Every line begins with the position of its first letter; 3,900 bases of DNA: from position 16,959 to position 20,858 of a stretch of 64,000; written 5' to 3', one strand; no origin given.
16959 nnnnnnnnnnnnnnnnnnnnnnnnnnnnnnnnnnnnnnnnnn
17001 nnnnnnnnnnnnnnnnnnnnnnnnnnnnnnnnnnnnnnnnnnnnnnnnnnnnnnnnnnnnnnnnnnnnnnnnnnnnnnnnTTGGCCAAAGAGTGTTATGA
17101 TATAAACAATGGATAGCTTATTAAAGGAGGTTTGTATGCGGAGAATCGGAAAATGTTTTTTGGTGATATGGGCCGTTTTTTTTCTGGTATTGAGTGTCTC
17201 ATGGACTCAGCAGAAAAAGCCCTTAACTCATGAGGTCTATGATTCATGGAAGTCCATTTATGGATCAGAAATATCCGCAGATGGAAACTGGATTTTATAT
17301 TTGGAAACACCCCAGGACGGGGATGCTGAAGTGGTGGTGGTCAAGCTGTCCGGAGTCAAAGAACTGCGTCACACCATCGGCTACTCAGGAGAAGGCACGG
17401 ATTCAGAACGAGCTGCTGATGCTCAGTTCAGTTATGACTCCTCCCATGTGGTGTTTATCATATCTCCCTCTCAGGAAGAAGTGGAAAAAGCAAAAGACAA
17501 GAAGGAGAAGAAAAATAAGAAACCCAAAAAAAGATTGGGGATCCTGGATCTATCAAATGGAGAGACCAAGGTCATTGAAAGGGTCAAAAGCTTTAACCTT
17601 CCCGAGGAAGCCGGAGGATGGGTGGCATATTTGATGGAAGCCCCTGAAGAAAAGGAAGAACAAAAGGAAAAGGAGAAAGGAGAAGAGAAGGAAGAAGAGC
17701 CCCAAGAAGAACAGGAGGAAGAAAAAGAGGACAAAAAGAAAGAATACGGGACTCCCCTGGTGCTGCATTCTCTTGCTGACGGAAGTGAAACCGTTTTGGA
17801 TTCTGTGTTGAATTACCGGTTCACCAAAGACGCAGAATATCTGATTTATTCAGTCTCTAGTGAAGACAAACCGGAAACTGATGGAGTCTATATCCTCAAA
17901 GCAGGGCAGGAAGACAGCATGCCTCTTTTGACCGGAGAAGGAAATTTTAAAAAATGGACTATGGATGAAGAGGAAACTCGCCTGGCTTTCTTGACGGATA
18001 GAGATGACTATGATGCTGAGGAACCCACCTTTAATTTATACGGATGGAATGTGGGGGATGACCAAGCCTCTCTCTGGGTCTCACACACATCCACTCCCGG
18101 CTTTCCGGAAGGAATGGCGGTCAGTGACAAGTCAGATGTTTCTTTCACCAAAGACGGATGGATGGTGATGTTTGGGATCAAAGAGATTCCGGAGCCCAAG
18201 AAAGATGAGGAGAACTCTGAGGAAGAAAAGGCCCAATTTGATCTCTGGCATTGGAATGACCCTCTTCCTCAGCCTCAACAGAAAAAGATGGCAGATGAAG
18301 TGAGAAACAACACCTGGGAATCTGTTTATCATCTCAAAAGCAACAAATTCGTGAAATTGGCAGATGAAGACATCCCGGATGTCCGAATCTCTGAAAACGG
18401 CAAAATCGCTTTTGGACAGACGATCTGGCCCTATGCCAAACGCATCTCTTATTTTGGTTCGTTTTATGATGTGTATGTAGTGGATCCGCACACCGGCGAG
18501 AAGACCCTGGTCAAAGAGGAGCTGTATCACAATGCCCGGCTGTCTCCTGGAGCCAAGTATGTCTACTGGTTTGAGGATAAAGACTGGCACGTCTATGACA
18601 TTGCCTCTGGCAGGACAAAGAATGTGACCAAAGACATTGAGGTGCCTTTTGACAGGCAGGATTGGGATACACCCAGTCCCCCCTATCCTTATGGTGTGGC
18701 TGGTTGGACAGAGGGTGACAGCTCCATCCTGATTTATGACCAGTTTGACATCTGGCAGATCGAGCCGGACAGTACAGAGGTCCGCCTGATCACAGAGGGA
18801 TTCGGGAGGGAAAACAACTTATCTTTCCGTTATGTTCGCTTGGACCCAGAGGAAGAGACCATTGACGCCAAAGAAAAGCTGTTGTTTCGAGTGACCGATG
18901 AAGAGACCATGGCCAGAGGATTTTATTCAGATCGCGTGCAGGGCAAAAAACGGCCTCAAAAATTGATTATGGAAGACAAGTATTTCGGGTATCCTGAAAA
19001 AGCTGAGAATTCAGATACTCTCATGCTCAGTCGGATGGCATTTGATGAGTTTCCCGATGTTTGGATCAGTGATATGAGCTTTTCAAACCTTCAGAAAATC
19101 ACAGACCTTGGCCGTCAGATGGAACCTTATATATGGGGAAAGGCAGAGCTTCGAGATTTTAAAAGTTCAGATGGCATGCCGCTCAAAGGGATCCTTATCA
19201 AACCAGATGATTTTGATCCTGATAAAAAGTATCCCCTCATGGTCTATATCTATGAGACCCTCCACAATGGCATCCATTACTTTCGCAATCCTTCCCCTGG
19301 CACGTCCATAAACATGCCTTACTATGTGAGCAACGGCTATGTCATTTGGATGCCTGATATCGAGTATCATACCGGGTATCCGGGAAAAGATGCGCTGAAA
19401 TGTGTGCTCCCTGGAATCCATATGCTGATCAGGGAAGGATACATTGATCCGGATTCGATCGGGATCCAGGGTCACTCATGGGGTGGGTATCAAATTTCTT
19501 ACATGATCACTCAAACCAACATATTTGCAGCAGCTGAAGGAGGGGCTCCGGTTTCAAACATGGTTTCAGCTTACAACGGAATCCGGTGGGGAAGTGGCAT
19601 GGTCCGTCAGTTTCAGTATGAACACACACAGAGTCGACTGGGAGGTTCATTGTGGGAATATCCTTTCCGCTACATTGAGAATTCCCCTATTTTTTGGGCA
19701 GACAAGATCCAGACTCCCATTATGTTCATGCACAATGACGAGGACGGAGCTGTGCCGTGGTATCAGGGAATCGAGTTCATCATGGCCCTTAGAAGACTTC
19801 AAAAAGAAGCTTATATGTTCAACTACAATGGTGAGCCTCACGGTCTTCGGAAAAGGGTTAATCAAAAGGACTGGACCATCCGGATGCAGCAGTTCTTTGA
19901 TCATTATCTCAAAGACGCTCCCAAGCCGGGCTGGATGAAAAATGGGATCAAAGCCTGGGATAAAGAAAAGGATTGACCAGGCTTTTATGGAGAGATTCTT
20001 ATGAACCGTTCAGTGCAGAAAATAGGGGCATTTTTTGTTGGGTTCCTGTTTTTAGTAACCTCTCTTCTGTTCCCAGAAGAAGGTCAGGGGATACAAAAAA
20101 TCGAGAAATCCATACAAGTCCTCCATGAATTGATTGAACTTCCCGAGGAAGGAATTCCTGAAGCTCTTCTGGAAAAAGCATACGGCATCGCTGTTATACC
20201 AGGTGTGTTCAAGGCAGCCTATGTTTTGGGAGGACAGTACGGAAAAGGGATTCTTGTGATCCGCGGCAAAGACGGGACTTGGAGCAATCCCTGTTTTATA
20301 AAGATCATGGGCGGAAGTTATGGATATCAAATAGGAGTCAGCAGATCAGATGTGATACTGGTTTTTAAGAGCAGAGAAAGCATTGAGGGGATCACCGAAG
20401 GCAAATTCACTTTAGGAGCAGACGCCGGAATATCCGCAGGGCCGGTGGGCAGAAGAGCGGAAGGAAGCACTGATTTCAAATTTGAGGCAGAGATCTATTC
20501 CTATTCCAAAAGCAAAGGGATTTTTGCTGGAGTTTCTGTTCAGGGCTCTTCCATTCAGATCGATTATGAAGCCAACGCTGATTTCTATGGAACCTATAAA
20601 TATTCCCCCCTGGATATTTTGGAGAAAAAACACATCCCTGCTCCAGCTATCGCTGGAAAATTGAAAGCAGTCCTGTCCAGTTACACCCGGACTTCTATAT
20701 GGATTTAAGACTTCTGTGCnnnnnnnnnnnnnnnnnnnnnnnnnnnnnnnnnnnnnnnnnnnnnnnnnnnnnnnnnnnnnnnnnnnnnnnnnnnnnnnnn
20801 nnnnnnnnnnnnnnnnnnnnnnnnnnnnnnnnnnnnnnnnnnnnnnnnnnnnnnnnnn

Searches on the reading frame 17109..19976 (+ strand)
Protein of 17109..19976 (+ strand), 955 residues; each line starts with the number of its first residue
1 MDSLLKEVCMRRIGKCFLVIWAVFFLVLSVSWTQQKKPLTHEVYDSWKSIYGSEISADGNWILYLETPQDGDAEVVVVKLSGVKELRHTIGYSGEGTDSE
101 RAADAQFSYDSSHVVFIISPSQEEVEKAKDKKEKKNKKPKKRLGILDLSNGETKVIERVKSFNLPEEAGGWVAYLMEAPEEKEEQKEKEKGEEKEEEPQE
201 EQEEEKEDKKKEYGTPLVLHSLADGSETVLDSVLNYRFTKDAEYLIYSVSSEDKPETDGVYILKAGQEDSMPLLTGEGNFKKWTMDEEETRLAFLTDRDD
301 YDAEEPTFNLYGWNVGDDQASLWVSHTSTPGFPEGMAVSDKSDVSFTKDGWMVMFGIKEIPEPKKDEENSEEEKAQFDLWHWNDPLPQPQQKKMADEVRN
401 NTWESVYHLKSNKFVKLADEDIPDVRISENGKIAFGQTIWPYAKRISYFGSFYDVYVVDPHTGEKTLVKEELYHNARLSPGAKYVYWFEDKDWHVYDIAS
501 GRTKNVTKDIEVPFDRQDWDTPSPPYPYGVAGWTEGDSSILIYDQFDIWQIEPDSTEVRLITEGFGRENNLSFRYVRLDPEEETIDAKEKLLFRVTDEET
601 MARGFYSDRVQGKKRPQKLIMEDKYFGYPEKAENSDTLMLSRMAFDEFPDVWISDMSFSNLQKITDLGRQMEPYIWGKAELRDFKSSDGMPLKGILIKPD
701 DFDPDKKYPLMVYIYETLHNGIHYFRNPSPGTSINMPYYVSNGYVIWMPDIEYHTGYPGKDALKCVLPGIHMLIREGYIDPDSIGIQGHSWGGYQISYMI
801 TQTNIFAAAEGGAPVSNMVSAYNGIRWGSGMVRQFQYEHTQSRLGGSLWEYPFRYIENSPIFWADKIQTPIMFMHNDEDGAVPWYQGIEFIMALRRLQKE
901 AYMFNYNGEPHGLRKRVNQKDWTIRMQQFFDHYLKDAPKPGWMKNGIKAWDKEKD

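Call 4: search_protein_families(library=pfam, proteins=[window:17109-19976:+], max_evalue=0.01)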
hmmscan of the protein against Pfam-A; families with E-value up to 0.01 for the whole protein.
window:17109-19976:+ (955 aa): 1 family
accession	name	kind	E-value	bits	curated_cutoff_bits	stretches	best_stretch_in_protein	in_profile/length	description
PF00326.27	Peptidase_S9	-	1.8e-23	83.6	22.6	1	767-936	49-212/213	Prolyl oligopeptidase family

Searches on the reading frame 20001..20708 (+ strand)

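Call 4: search_protein_families(library=pfam, proteins=[window:20001-20708:+], max_evalue=0.01)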
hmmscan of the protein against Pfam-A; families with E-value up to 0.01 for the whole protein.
window:20001-20708:+ (235 aa): 1 family
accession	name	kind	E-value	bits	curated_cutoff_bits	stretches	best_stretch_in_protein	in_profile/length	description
PF04366.17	Ysc84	-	4.2e-37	127.2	25.1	1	104-227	2-126/127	Las17-binding protein actin regulator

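Call 5: search_protein_families(library=ncbifam, proteins=[window:20001-20708:+], max_evalue=0.01)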
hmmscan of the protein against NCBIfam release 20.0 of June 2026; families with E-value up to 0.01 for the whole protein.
window:20001-20708:+ (235 aa): 1 family
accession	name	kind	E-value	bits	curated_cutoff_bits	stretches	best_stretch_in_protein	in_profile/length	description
NF049970.1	lipo_BPSL1445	equivalog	1.5e-16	60.5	200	1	55-185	63-189/194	BPSL1445 family SYLF domain-containing lipoprotein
